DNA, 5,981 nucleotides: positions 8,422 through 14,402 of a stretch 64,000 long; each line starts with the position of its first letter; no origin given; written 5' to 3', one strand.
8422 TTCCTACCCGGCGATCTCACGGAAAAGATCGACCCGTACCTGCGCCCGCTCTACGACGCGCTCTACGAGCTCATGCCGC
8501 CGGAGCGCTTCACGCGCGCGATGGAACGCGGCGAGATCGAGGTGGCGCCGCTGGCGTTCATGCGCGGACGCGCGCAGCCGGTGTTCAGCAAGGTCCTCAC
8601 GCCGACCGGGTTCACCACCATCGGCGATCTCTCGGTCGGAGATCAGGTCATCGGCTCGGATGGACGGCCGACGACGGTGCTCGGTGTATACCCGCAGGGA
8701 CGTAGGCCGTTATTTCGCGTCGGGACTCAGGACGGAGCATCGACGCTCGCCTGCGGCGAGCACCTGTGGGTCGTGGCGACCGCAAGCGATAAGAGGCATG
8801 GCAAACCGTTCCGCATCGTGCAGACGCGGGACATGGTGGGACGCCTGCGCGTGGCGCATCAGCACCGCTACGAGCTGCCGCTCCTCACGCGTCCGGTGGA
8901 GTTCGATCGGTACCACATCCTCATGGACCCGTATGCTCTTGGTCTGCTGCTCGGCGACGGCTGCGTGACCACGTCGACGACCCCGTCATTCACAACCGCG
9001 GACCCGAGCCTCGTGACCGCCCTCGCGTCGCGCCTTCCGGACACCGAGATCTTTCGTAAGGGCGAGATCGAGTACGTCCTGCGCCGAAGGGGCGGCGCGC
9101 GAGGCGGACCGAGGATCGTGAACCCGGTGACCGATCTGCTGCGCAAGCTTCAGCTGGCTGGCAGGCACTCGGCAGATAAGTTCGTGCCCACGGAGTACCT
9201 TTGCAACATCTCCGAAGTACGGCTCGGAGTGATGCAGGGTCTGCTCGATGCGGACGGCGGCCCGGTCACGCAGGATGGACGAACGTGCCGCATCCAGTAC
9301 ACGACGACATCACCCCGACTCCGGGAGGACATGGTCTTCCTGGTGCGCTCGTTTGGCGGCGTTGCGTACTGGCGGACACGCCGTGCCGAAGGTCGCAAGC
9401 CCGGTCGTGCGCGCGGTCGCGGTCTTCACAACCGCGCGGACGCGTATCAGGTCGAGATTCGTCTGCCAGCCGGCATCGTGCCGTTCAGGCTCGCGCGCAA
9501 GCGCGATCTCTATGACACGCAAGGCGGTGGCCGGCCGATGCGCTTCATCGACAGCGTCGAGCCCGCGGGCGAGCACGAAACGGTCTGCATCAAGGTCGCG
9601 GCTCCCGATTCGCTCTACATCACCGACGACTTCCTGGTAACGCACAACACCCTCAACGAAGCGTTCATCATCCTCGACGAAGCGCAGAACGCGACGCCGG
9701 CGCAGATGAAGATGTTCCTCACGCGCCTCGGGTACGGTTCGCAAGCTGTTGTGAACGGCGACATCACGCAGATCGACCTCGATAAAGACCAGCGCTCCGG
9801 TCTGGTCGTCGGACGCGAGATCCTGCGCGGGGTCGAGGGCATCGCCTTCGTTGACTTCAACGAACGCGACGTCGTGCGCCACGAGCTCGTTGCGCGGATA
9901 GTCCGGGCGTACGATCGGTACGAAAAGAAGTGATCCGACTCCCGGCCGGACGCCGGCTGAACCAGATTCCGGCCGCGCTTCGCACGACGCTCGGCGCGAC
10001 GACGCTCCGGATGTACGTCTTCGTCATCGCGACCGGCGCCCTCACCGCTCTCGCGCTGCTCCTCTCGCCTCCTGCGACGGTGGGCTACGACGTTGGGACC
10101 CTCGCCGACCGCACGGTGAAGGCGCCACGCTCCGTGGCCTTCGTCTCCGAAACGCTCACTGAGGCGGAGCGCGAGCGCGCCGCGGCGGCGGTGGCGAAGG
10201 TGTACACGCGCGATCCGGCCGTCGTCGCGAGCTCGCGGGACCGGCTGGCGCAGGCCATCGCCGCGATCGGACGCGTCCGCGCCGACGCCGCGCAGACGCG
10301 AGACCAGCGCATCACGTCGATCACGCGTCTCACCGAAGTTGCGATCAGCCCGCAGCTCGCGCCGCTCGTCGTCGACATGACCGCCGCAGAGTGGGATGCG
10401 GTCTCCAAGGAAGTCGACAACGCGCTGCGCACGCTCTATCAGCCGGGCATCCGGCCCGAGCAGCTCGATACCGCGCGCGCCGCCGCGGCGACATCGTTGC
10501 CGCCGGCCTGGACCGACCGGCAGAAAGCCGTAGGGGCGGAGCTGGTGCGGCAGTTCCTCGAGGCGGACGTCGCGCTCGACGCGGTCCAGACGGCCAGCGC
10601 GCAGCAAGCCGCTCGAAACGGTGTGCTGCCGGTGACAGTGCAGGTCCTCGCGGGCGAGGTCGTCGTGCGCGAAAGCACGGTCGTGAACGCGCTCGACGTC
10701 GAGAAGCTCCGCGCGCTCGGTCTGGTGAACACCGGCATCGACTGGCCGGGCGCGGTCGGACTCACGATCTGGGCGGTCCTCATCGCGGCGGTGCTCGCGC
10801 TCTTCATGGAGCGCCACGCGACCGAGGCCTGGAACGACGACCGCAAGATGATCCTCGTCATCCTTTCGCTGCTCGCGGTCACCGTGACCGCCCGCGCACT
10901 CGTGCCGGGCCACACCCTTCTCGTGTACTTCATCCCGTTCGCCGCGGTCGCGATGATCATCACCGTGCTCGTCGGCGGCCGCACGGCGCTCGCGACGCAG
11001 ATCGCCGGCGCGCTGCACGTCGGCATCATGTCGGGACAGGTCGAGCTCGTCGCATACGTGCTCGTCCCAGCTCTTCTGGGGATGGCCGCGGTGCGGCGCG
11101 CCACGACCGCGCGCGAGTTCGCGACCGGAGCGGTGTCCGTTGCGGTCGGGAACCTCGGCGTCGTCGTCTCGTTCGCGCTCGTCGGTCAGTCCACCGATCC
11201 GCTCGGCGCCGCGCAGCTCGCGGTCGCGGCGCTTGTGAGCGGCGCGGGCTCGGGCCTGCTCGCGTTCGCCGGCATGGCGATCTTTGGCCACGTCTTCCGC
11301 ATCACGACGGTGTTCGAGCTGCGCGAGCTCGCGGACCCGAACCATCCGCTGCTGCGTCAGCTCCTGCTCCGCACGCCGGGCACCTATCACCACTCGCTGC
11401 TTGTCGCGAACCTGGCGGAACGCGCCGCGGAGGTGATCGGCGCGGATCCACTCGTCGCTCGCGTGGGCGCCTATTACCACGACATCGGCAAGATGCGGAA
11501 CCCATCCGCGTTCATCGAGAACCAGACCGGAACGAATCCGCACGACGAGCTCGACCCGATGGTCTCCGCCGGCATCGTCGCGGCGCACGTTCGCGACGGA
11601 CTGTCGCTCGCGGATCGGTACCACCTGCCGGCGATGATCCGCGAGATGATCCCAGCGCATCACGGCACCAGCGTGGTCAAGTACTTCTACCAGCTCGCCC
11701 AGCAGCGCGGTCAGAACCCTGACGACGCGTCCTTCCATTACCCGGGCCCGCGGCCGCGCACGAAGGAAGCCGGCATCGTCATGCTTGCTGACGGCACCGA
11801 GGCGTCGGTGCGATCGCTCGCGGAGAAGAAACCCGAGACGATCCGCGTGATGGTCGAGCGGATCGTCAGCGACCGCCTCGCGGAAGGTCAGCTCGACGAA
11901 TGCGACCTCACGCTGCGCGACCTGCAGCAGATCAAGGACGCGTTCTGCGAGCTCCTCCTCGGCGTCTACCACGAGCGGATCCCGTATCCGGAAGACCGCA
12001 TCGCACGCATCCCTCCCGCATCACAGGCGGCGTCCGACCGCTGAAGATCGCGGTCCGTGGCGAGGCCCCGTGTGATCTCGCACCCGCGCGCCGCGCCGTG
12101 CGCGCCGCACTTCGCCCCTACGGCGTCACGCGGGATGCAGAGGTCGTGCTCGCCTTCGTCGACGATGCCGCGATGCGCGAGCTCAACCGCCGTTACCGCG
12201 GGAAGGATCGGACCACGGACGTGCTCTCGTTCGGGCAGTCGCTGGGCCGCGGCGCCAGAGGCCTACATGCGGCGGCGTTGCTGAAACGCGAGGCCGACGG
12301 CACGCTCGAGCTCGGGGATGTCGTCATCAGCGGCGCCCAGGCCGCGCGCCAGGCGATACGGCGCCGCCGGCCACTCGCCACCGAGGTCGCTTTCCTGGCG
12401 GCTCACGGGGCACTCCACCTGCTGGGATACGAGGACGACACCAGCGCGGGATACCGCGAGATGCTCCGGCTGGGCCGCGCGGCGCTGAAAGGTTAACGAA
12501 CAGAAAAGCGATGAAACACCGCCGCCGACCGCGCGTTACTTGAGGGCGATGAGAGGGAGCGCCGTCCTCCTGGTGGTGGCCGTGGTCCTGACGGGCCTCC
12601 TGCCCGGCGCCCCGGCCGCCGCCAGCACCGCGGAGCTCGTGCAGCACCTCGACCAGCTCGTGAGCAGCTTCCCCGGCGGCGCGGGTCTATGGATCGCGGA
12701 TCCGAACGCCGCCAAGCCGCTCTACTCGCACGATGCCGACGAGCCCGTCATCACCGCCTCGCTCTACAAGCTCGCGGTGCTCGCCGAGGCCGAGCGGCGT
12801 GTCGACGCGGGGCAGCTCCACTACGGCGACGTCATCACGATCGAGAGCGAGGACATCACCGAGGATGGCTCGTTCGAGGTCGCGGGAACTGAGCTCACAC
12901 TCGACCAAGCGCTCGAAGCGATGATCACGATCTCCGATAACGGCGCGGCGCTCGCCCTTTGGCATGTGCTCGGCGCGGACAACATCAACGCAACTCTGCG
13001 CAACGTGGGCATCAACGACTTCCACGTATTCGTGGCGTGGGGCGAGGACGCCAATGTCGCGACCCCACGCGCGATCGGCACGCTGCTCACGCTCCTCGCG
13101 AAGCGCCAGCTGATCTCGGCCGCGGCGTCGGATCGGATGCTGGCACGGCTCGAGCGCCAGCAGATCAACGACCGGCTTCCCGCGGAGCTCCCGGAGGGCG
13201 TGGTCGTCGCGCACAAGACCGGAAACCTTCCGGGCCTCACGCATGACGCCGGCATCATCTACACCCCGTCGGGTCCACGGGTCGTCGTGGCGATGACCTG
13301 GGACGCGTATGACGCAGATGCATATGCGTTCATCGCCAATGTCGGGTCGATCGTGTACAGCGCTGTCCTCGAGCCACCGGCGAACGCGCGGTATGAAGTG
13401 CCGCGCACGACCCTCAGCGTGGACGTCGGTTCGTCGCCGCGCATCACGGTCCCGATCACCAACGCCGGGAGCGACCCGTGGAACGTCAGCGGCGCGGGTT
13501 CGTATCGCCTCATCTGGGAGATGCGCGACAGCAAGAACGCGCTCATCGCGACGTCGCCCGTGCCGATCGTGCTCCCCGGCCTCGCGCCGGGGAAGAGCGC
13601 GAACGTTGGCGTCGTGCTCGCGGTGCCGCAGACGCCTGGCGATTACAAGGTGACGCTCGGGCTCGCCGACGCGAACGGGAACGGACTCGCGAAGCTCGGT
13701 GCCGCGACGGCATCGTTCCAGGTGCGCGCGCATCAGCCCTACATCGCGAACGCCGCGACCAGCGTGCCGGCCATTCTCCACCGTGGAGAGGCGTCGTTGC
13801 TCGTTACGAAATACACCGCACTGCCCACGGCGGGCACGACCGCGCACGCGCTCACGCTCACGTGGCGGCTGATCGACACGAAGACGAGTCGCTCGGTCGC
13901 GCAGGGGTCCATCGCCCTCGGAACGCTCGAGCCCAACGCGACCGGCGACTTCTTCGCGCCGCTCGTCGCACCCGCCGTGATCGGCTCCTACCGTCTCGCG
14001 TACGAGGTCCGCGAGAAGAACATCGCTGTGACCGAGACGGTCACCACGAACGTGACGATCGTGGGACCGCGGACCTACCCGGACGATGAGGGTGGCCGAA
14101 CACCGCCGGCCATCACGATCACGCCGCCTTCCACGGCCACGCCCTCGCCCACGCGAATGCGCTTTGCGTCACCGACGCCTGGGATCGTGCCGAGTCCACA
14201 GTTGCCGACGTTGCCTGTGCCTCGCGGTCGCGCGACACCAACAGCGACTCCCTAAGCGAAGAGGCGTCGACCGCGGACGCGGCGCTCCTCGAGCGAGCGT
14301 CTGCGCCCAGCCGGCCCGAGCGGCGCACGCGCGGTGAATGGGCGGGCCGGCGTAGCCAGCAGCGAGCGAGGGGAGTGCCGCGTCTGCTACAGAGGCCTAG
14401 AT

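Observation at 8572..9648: Ala1, class-3-like intein with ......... endonuclease splitting the PhoH ATPase core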

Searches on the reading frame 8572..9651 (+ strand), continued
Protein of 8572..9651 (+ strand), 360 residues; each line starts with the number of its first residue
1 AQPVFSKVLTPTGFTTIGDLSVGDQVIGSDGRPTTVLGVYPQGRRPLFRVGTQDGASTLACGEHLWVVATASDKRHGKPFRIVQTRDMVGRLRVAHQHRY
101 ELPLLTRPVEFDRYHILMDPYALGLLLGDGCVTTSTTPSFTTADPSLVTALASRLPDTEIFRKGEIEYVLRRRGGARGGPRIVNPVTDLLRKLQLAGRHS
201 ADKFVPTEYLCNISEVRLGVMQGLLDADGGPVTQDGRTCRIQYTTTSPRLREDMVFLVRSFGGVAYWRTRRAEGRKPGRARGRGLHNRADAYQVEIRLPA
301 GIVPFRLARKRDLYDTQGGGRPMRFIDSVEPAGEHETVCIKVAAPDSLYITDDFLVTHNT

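Call 42: fold_search(model_id=the predicted structure, library=pdb)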
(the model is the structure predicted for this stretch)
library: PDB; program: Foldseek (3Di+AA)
matches with E <= 10: 353; with E <= 0.001: 53
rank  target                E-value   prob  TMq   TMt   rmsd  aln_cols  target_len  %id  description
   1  1lwt_A                2.5e-16  1.00  0.64  0.53   7.2       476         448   16  Crystal structure of the intein homing endonuclease PI-SceI bound to its substrate DNA (Ca2+ free) (released 2002-09-27)
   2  1vde_B                4.2e-16  1.00  0.63  0.55   6.6       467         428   16  PI-SCEI, A HOMING ENDONUCLEASE WITH PROTEIN SPLICING ACTIVITY (released 1998-04-08)
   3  1ef0_A                6.0e-16  1.00  0.65  0.56   6.9       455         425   16  CRYSTAL STRUCTURE OF PI-SCEI MINIPRECURSOR (released 2000-06-07)
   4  1vde_A                1.1e-15  1.00  0.61  0.53   7.1       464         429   16  PI-SCEI, A HOMING ENDONUCLEASE WITH PROTEIN SPLICING ACTIVITY (released 1998-04-08)
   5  1jva_B                7.2e-15  1.00  0.63  0.54   6.8       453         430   15  CRYSTAL STRUCTURE OF THE VMA1-DERIVED ENDONUCLEASE BEARING THE N AND C EXTEIN PROPEPTIDES (released 2002-08-29)
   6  1um2_B                8.1e-15  1.00  0.63  0.56   6.3       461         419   15  Crystal Structure of the Vma1-Derived Endonuclease with the Ligated Extein Segment (released 2004-09-22)
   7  7qsu                  1.9e-14  1.00  0.62  0.61   7.1       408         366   15  Crystal structure of homing endonuclease-associated TliVMA intein (C1A, d333-339) (released 2022-03-30)
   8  1lws_A                3.8e-14  1.00  0.61  0.53   6.6       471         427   16  Crystal structure of the intein homing endonuclease PI-SceI bound to its recognition sequence (released 2002-09-27)
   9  1dfa                  4.0e-14  1.00  0.63  0.57   6.8       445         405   16  CRYSTAL STRUCTURE OF PI-SCEI IN C2 SPACE GROUP (released 1999-12-08)
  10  1jva_A                7.7e-14  1.00  0.61  0.53   6.9       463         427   16  CRYSTAL STRUCTURE OF THE VMA1-DERIVED ENDONUCLEASE BEARING THE N AND C EXTEIN PROPEPTIDES (released 2002-08-29)
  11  1ef0_B                3.0e-13  1.00  0.62  0.58   6.0       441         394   17  CRYSTAL STRUCTURE OF PI-SCEI MINIPRECURSOR (released 2000-06-07)
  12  1um2_A                4.2e-13  1.00  0.58  0.51   7.7       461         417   16  Crystal Structure of the Vma1-Derived Endonuclease with the Ligated Extein Segment (released 2004-09-22)
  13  7qss                  3.2e-12  1.00  0.59  0.51  10.0       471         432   15  Crystal structure of homing endonuclease-associated TliVMA intein (C1A) (released 2022-03-30)
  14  7qst                  6.8e-11  1.00  0.57  0.57   8.8       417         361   13  Crystal structure of homing endonuclease-associated PhoVMA intein (C1A) (released 2022-03-30)
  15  1dq3                  1.5e-09  1.00  0.57  0.47   7.2       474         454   11  CRYSTAL STRUCTURE OF AN ARCHAEAL INTEIN-ENCODED HOMING ENDONUCLEASE PI-PFUI (released 2000-07-05)
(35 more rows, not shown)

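Call 51: search_protein_representatives(protein=window:8572-9651:+)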
Query: 360 residues. Proteins with E-value up to 0.001 (for the whole library): 18222; up to 1e-10: 12356; up to 1e-30: 4651. The best 150 are listed.
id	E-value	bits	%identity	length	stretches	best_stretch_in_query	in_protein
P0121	2.4e-140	484.1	61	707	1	1-360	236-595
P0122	3.8e-129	447.2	65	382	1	47-360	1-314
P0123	6.5e-125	433.3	38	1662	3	7-360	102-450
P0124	1.2e-108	379.8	34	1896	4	6-360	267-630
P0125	1.3e-105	369.8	38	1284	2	2-360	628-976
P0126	6.1e-104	364.3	36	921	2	9-360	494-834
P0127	8.2e-104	363.9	37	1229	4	1-188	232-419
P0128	1.0e-103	363.6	35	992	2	1-360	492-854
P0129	1.1e-101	356.8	35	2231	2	2-360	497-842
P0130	2.6e-101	355.7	40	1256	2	2-360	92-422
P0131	4.3e-98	345.1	35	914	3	1-360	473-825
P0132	3.2e-97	342.2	56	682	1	1-360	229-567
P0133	7.3e-96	337.7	39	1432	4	2-360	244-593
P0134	1.1e-95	337.2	37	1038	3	1-360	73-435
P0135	4.5e-95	335.1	36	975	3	15-360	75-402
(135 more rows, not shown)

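Call 52: list_cluster_members(proteins=[P0096, P0085, P0001, P0038])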
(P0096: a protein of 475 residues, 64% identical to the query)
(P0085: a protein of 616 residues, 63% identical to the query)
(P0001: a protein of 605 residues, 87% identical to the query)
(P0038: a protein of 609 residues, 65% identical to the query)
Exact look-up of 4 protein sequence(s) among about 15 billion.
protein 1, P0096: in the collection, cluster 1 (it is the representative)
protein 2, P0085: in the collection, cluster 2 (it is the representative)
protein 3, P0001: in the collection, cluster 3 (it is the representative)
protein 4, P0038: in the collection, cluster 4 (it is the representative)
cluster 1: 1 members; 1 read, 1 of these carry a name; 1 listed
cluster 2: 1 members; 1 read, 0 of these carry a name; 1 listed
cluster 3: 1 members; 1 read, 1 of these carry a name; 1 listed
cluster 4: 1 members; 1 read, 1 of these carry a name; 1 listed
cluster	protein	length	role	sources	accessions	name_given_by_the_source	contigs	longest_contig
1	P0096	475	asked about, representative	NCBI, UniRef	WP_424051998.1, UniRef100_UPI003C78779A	PhoH family protein [Mycobacterium sp.] | PhoH family protein n=2 Tax=Mycobacterium sp. TaxID=1785 RepID=UPI003C78779A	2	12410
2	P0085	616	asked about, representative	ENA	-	-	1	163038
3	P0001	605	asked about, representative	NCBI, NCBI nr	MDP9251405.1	MAG: PhoH family protein, partial [Chloroflexota bacterium] | PhoH family protein [Chloroflexota bacterium]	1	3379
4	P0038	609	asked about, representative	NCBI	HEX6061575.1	MAG TPA: PhoH family protein, partial [Candidatus Limnocylindria bacterium]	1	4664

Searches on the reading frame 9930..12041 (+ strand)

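Call 29: search_protein_families(library=pfam, proteins=[window:9930-12041:+], max_evalue=0.001)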
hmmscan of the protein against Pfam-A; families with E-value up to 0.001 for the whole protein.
window:9930-12041:+ (704 aa): 3 families
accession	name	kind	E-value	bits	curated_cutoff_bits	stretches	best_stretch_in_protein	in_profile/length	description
PF07697.16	7TMR-HDED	-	7.9e-41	140.9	27.6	1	55-267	2-224/224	7TM-HD extracellular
PF07698.17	7TM-7TMR_HD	-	7.8e-22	78.6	29.4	1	272-460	1-190/190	7TM receptor with intracellular HD hydrolase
PF01966.28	HD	-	2.9e-18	66.7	22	1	485-625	1-115/116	HD domain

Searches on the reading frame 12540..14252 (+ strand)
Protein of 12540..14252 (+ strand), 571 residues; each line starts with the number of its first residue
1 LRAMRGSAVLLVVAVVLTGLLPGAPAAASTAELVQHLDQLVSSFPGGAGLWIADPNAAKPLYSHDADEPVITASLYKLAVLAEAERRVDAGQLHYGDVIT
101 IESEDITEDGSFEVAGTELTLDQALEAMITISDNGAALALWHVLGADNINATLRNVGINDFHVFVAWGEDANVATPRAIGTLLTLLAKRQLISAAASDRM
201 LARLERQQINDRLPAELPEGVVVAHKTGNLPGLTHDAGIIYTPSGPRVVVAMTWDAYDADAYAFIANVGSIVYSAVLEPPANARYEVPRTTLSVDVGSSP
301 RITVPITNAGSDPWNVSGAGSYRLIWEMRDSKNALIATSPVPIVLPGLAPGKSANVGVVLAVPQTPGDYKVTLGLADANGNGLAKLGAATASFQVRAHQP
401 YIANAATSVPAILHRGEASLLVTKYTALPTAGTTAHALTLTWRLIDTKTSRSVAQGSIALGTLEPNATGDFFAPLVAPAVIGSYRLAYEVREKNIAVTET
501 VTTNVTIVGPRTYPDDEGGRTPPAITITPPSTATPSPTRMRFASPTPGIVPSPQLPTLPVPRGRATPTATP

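Call 29: search_protein_families(library=pfam, proteins=[window:12540-14252:+], max_evalue=0.001)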
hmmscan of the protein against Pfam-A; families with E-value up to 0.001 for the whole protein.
window:12540-14252:+ (571 aa): 3 families
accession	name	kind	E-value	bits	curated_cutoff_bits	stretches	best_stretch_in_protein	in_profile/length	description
PF13354.11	Beta-lactamase2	-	6e-47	160.2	22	1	60-252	12-212/214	Beta-lactamase enzyme family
PF00768.25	Peptidase_S11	-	2.8e-05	24.2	27.6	1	52-189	17-168/239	D-alanyl-D-alanine carboxypeptidase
PF16158.11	N_BRCA1_IG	-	5e-05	24.2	28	0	306-381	20-96/108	Ig-like domain from next to BRCA1 gene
